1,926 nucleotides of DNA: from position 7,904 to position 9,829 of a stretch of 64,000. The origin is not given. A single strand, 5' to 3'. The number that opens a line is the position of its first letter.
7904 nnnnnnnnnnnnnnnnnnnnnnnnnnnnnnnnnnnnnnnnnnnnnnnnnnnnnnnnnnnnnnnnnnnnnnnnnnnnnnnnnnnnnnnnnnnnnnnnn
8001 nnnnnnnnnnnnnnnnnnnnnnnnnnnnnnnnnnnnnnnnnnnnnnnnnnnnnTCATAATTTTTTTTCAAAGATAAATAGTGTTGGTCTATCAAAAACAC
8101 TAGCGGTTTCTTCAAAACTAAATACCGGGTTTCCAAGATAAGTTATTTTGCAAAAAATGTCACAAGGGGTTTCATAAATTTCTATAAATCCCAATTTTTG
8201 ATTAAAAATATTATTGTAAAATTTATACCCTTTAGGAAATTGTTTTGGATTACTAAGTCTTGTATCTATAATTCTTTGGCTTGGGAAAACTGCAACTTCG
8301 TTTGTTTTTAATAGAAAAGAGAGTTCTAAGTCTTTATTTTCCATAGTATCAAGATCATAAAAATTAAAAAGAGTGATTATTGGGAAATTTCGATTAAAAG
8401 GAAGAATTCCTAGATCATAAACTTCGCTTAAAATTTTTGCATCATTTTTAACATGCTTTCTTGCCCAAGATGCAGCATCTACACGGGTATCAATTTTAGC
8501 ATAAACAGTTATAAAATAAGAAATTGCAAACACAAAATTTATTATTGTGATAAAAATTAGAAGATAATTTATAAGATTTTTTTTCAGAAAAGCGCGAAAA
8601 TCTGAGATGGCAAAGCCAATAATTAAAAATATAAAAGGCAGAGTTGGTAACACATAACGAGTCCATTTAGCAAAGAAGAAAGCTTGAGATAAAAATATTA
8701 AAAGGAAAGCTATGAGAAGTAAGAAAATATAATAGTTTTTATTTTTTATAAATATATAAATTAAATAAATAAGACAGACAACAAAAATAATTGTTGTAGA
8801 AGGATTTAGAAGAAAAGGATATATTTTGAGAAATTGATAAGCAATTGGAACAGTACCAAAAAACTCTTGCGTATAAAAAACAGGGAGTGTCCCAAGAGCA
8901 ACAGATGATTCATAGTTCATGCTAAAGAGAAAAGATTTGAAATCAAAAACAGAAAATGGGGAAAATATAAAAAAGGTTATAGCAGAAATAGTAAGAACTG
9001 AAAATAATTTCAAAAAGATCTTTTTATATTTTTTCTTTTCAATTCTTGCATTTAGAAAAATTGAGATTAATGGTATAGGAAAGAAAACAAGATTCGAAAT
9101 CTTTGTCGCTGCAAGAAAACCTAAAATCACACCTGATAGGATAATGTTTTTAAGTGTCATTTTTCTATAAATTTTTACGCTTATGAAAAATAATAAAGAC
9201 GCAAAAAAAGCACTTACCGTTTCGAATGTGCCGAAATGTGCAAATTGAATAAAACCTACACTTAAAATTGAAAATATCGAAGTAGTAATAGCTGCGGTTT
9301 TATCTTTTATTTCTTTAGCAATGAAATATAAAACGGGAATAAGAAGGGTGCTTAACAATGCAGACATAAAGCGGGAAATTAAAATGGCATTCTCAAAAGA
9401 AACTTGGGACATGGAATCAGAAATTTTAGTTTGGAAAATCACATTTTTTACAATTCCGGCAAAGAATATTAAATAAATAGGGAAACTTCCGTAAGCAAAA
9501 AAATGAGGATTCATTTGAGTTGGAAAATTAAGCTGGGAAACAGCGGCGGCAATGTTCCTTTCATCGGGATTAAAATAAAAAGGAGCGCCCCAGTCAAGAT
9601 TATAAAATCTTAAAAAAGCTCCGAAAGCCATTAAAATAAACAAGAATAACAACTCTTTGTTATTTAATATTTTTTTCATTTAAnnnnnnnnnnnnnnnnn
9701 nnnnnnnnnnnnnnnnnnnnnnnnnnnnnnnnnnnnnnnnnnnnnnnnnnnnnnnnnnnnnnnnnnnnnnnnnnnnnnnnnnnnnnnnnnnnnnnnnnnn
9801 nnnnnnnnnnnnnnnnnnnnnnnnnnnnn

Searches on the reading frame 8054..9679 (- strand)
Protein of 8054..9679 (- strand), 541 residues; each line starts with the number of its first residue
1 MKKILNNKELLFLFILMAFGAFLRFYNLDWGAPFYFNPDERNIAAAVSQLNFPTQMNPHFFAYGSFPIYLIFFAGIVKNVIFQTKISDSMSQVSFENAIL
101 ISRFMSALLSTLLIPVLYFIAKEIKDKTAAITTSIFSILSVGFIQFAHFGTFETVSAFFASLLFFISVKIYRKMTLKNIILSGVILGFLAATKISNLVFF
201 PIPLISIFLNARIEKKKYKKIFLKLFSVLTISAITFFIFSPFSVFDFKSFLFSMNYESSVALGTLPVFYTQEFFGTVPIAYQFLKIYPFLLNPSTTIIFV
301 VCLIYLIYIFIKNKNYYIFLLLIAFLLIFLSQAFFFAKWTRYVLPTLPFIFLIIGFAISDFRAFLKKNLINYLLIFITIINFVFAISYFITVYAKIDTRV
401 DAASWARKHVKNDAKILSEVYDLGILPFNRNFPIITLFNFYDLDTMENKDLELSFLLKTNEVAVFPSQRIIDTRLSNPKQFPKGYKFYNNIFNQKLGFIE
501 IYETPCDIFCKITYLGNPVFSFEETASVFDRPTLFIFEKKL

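Call 7: search_protein_families(library=pfam, proteins=[window:8054-9679:-], max_evalue=0.001)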
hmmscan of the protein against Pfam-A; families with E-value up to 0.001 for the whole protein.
window:8054-9679:- (541 aa): 1 family
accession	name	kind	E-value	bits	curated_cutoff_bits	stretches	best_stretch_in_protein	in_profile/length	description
PF13231.12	PMT_2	-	1.5e-06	29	26.1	1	101-242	23-157/160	Dolichyl-phosphate-mannose-protein mannosyltransferase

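Call 31: search_protein_families(library=ncbifam, proteins=[window:8054-9679:-], max_evalue=0.01)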
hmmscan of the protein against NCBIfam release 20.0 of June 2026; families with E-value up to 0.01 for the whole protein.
window:8054-9679:- (541 aa): 0 families
